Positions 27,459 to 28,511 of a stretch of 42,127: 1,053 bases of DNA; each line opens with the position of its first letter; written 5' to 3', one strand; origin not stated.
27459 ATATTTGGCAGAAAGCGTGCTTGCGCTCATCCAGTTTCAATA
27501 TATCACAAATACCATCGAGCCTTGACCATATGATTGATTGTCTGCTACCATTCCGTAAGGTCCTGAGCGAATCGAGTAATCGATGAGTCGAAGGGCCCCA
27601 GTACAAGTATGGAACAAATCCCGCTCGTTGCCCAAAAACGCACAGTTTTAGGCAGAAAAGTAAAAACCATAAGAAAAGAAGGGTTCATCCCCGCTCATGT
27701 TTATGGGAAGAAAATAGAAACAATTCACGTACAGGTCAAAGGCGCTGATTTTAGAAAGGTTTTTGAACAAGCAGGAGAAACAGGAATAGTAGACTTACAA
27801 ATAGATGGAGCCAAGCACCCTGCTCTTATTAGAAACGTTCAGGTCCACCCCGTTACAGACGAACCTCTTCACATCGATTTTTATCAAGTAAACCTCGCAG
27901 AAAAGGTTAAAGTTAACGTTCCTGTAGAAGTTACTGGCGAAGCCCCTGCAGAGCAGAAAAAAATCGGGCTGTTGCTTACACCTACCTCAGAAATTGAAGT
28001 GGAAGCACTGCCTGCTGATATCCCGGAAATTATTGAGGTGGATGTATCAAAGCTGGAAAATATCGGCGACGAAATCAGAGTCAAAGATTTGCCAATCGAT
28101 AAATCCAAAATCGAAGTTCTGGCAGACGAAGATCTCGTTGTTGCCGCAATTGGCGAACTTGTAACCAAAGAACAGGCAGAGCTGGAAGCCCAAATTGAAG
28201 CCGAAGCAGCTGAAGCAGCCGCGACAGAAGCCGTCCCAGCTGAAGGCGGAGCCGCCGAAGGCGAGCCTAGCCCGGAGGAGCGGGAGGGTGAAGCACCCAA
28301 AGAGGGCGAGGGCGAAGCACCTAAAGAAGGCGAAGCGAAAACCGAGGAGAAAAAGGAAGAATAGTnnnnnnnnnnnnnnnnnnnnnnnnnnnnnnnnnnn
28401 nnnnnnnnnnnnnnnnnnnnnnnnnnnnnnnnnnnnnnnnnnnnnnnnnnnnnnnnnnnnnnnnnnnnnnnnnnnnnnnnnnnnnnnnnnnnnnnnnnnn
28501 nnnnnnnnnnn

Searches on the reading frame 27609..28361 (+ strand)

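Call 52: search_protein_families(library=pfam, proteins=[window:27609-28361:+], max_evalue=0.01)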
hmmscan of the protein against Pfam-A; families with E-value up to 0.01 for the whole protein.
window:27609-28361:+ (251 aa): 2 families
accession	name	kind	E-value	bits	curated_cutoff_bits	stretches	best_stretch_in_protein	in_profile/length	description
PF01386.24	Ribosomal_L25p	-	4.6e-24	85.1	23.6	1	6-91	1-82/82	Ribosomal L25p family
PF14693.11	Ribosomal_TL5_C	-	3.5e-20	72.6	27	1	99-181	1-80/84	Ribosomal protein TL5, C-terminal domain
